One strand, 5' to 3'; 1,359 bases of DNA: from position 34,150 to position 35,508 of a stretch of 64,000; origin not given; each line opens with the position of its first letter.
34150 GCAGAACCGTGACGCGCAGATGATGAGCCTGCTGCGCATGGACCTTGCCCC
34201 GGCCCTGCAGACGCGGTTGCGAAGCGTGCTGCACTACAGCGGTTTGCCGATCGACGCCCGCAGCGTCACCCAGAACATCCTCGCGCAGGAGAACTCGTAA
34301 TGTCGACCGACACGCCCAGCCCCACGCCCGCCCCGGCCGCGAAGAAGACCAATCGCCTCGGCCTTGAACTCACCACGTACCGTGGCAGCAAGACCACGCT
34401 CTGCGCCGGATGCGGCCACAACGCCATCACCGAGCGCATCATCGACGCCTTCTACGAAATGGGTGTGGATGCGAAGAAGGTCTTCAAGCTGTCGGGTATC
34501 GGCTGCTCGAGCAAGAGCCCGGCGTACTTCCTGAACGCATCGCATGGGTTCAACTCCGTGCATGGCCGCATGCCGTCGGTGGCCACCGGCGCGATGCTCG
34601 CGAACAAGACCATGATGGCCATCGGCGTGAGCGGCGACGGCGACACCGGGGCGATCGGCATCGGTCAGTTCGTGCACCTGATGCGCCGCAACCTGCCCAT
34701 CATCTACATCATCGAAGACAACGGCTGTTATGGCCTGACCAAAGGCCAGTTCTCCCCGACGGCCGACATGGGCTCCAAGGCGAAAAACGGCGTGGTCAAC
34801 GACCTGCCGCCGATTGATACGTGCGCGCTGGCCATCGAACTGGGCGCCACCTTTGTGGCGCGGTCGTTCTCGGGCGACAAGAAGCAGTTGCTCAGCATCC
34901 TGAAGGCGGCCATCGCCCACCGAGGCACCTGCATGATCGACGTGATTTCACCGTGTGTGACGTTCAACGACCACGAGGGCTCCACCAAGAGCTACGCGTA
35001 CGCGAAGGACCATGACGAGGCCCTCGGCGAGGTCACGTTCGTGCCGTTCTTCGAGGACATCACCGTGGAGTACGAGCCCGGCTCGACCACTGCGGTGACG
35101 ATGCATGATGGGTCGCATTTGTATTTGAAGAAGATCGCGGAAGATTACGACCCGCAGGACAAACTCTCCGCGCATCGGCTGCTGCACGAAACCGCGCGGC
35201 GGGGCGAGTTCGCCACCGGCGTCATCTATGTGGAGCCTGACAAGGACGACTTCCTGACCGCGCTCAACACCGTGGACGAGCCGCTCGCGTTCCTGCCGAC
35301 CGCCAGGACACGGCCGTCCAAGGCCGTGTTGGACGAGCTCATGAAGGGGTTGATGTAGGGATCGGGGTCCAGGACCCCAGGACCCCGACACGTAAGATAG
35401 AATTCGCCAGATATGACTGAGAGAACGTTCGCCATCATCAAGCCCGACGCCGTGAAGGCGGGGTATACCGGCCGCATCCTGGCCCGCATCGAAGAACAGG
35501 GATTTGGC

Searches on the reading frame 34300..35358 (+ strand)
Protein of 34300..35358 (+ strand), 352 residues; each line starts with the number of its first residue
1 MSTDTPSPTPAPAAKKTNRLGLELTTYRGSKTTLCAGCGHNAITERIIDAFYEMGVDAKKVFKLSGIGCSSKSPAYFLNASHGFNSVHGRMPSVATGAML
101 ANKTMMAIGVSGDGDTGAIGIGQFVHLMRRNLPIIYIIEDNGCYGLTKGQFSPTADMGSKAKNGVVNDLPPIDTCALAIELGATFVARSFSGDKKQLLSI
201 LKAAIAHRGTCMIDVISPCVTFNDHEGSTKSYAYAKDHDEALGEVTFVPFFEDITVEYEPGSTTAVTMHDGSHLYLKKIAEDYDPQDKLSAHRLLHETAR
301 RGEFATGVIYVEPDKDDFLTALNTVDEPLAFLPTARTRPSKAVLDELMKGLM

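Call 6: search_protein_families(library=pfam, proteins=[window:34300-35358:+], max_evalue=0.01)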
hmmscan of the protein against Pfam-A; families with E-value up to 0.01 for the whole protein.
window:34300-35358:+ (352 aa): 2 families
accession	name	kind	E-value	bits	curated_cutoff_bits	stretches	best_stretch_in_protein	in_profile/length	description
PF02775.26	TPP_enzyme_C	-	2e-25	89.8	21.9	1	67-215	2-151/151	Thiamine pyrophosphate enzyme, C-terminal TPP binding domain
PF12367.13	PFO_beta_C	-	5.6e-05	23.6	24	1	277-324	18-63/66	Pyruvate ferredoxin oxidoreductase beta subunit C terminal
